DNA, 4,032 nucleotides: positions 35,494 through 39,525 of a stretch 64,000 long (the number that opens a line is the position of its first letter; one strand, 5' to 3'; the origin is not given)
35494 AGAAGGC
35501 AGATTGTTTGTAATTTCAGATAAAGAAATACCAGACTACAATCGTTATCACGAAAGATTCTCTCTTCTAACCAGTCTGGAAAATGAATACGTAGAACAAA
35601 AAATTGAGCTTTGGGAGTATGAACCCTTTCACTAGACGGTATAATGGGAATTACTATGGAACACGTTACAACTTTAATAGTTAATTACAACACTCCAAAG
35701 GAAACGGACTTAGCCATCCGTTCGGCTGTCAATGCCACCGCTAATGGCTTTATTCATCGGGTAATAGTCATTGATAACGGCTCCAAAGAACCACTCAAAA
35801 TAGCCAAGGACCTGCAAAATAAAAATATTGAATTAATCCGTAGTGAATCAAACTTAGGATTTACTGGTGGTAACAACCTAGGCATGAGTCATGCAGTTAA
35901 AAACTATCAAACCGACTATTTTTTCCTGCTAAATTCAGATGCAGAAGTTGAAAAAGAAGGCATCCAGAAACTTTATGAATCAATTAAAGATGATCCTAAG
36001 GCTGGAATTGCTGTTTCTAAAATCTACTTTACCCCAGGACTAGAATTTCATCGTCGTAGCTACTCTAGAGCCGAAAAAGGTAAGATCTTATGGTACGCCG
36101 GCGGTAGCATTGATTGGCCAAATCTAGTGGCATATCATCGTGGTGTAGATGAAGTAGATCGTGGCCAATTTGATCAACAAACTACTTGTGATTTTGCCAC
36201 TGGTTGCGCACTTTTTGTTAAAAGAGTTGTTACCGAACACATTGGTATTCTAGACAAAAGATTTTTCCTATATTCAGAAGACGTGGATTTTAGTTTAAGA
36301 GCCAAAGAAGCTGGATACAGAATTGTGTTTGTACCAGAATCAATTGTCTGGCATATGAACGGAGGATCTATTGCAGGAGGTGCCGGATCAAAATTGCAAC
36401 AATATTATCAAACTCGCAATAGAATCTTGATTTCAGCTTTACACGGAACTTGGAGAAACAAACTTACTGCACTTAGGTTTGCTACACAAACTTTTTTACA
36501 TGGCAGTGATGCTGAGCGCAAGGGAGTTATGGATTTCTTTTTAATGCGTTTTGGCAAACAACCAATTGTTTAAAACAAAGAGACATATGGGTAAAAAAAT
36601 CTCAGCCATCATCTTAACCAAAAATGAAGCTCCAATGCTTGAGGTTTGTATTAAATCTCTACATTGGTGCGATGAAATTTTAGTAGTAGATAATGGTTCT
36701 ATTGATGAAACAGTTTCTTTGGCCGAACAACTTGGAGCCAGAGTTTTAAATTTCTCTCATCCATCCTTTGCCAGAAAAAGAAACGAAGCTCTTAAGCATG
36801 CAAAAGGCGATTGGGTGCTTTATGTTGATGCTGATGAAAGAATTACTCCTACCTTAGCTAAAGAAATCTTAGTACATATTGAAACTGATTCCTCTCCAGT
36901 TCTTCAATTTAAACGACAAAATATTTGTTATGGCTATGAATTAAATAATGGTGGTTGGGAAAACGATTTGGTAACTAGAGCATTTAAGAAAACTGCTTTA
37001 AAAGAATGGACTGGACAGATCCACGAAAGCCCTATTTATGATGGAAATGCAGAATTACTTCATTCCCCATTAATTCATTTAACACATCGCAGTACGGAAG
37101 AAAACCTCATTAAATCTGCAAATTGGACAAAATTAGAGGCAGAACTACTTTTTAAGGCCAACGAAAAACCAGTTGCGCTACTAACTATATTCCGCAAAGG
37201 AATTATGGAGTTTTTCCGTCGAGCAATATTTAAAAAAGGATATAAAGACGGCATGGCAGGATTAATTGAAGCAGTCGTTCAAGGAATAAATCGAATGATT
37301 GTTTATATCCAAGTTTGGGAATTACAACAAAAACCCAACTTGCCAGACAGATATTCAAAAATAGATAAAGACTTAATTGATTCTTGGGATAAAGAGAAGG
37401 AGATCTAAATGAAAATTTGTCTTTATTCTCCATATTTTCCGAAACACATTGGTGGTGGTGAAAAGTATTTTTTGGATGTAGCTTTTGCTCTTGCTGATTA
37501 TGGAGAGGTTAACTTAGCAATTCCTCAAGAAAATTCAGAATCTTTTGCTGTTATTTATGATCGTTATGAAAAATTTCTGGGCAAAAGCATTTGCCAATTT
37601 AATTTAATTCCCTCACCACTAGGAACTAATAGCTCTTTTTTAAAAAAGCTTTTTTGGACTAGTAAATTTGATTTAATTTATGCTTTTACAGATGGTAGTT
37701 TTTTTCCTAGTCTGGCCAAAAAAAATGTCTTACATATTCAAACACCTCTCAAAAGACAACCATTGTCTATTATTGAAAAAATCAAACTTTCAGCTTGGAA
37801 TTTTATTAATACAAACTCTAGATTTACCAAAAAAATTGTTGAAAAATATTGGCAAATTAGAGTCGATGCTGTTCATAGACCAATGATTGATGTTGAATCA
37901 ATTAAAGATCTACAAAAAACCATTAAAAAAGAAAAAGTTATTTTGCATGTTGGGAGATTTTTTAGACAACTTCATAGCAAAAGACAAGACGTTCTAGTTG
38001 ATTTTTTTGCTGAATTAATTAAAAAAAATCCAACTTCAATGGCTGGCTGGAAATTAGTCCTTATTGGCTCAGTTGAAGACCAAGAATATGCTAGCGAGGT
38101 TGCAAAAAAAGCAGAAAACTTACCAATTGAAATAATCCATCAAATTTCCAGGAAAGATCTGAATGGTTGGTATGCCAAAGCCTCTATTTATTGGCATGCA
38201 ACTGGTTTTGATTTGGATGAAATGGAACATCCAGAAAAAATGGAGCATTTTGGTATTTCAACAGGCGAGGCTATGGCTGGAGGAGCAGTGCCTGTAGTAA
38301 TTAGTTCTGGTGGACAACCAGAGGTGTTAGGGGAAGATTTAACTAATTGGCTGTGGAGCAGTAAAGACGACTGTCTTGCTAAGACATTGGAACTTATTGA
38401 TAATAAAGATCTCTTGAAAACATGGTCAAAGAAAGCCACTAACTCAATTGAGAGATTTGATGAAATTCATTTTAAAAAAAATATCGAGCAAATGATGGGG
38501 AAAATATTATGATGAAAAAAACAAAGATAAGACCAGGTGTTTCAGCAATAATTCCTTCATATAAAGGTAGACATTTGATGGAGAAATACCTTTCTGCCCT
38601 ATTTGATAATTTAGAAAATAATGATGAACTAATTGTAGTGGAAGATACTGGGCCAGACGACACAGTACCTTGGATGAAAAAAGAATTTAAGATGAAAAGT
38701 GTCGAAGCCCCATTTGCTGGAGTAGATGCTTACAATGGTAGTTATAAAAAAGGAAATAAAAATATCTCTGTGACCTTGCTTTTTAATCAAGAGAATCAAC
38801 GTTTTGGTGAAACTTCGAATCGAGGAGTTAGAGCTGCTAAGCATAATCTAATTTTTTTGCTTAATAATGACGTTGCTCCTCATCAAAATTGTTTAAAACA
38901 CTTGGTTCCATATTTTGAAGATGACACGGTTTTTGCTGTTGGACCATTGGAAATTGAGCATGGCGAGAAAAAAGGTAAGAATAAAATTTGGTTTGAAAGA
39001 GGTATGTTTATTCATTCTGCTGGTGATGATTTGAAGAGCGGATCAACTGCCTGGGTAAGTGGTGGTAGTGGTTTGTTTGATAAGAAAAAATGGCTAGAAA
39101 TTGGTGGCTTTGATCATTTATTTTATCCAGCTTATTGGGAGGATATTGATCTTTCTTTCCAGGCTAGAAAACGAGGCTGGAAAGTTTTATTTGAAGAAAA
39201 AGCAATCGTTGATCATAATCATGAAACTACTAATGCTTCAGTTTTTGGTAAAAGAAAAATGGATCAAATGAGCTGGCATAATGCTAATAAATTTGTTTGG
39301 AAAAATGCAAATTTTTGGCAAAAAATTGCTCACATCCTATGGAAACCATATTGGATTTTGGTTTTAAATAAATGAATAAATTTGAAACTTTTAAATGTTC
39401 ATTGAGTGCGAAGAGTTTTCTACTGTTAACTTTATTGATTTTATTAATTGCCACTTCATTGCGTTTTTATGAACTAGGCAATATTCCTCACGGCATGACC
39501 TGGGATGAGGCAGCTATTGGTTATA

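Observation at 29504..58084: Seven paralogous GT39/ArnT-like genes and a repeated gene-order module suggest segmental duplication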

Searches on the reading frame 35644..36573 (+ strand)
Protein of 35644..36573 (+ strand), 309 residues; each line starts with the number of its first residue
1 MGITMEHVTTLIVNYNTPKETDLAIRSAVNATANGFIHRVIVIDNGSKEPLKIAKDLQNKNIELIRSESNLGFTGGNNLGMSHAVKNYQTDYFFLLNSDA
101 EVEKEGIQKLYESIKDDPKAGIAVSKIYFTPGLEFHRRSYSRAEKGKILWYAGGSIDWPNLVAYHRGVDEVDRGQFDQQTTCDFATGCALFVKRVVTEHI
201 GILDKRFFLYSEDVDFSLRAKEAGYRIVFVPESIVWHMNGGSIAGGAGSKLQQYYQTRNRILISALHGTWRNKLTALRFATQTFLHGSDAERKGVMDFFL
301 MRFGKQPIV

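Call 5: search_protein_families(library=pfam, proteins=[window:35644-36573:+], max_evalue=0.01)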
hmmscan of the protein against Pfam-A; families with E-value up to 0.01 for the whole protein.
window:35644-36573:+ (309 aa): 4 families
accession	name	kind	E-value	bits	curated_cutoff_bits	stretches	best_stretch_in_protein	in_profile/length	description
PF00535.33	Glycos_transf_2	-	1.5e-17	64.5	23.3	1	11-170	3-138/168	Glycosyl transferase family 2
PF13641.12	Glyco_tranf_2_3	-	2.4e-11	44.5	27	1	9-260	4-226/230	Glycosyltransferase like family 2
PF13632.12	Glyco_trans_2_3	-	7.3e-07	29.6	27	1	184-236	72-122/198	Glycosyl transferase family group 2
PF13506.12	Glyco_transf_21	-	0.0047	16.8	21.7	0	81-131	22-71/174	Glycosyl transferase family 21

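Call 16: search_protein_families(library=ncbifam, proteins=[window:35644-36573:+], max_evalue=0.001)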
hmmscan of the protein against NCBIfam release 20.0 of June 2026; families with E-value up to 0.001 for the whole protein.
window:35644-36573:+ (309 aa): 6 families
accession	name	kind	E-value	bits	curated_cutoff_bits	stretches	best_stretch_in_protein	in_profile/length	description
TIGR01556.1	rhamnosyltran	subfamily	8e-14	51.5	200.55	2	175-264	140-236/281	rhamnosyltransferase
TIGR03965.1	mycofact_glyco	equivalog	2.3e-12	46.6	280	2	184-238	228-281/467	mycofactocin biosynthesis glycosyltransferase MftF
NF050113.1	gal_furan_GlfT1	equivalog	1e-08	34.9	330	1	28-113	19-104/290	galactofuranosyltransferase GlfT1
TIGR03937.1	PgaC_IcaA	equivalog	1.2e-08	34.4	422.3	1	5-122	44-158/407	poly-beta-1,6-N-acetyl-D-glucosamine synthase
NF041875.1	EPS_EpsD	equivalog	1.1e-06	28.2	370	1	168-238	140-207/325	exopolysaccharide biosynthesis glycosyltransferase EpsD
NF038299.1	EPS_HpsN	equivalog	0.00011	21.3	425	1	39-240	32-223/317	hormogonium polysaccharide biosynthesis glycosyltransferase HpsN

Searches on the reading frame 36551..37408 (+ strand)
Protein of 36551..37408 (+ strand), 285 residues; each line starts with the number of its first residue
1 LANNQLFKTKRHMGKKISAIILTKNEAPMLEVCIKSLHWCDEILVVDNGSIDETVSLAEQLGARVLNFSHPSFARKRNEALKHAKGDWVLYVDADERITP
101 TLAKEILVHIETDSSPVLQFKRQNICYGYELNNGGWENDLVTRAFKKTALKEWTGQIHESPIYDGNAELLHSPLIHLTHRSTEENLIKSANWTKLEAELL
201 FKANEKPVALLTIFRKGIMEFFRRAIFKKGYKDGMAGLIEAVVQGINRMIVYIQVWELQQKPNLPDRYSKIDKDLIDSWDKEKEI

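Call 5: search_protein_families(library=pfam, proteins=[window:36551-37408:+], max_evalue=0.01)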
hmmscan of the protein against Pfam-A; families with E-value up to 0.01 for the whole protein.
window:36551-37408:+ (285 aa): 4 families
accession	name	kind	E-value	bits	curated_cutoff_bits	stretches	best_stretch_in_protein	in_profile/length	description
PF00535.33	Glycos_transf_2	-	1.3e-19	71.2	23.3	1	18-128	1-121/168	Glycosyl transferase family 2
PF13704.12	Glyco_tranf_2_4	-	2e-07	31.9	27.5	1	24-97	1-83/98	Glycosyl transferase family 2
PF13641.12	Glyco_tranf_2_3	-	0.0011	19.4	27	1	18-107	4-108/230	Glycosyltransferase like family 2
PF10111.15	Glyco_tranf_2_2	-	0.0013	18.7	27.3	1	42-102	31-98/276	Glycosyltransferase like family 2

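Call 16: search_protein_families(library=ncbifam, proteins=[window:36551-37408:+], max_evalue=0.001)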
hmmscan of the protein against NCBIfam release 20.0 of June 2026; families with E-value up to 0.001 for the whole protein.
window:36551-37408:+ (285 aa): 9 families
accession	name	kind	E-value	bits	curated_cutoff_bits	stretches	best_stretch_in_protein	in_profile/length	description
TIGR04283.1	glyco_like_mftF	equivalog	1.1e-12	48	182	1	17-120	1-107/221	TIGR04283 family arsenosugar biosynthesis glycosyltransferase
NF010496.0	PRK13915.1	equivalog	6e-09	35.4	262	1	5-107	23-139/307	glucosyl-3-phosphoglycerate synthase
NF007482.0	PRK10073.1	equivalog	8.7e-09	34.8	423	1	15-117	6-117/334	glycosyltransferase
TIGR04182.1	glyco_TIGR04182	equivalog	4e-08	33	325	1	17-111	2-98/293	S-layer glycoprotein N-glycosyltransferase AglJ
TIGR04195.1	S_glycosyl_SunS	equivalog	2e-06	26.9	350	1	15-97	57-143/421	SunS family peptide S-glycosyltransferase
NF041875.1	EPS_EpsD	equivalog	2.7e-06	27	370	1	18-115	2-109/325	exopolysaccharide biosynthesis glycosyltransferase EpsD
TIGR03965.1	mycofact_glyco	equivalog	0.00016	20.7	280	1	15-108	74-177/467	mycofactocin biosynthesis glycosyltransferase MftF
NF038302.1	EPS_HpsE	equivalog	0.00037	19.5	300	0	34-99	29-100/307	hormogonium polysaccharide biosynthesis glycosyltransferase HpsE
NF050050.1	ProtGlycPglI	equivalog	0.00075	18.9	500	0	16-113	3-111/306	GalNAc(5)-diNAcBac-PP-undecaprenol beta-1,3-glucosyltransferase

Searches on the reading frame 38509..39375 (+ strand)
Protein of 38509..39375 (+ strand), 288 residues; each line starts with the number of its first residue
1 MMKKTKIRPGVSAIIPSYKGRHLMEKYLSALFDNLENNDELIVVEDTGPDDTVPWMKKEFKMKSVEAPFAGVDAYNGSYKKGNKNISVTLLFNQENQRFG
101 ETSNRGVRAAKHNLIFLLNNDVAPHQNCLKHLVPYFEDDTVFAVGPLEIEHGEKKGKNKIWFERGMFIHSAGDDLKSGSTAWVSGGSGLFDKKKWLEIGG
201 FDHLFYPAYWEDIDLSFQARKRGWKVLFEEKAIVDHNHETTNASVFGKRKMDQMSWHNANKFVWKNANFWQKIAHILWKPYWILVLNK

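Call 5: search_protein_families(library=pfam, proteins=[window:38509-39375:+], max_evalue=0.01)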
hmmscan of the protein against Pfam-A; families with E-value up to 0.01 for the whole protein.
window:38509-39375:+ (288 aa): 4 families
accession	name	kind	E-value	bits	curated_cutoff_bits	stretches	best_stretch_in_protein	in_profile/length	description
PF00535.33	Glycos_transf_2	-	6.8e-15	55.8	23.3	1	12-193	1-162/168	Glycosyl transferase family 2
PF13641.12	Glyco_tranf_2_3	-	3.1e-13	50.7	27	1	85-246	57-221/230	Glycosyltransferase like family 2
PF13632.12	Glyco_trans_2_3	-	9.7e-05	22.7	27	1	115-246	2-129/198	Glycosyl transferase family group 2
PF13506.12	Glyco_transf_21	-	0.0033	17.3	21.7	1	105-240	24-158/174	Glycosyl transferase family 21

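Call 16: search_protein_families(library=ncbifam, proteins=[window:38509-39375:+], max_evalue=0.001)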
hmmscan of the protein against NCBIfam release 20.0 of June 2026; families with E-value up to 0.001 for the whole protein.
window:38509-39375:+ (288 aa): 5 families
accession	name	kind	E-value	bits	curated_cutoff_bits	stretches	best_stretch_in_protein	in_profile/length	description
TIGR03965.1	mycofact_glyco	equivalog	2.6e-15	56.2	280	1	99-250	142-294/467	mycofactocin biosynthesis glycosyltransferase MftF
NF041875.1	EPS_EpsD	equivalog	7.2e-15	55.2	370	1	92-245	60-215/325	exopolysaccharide biosynthesis glycosyltransferase EpsD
TIGR03937.1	PgaC_IcaA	equivalog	7.5e-08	31.7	422.3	0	178-234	195-248/407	poly-beta-1,6-N-acetyl-D-glucosamine synthase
TIGR04283.1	glyco_like_mftF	equivalog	1.1e-07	31.6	182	0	103-234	64-184/221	TIGR04283 family arsenosugar biosynthesis glycosyltransferase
NF047683.1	TeichurnBiosyTuaG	equivalog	0.00044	20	400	0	6-57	3-54/252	teichuronic acid biosynthesis protein TuaG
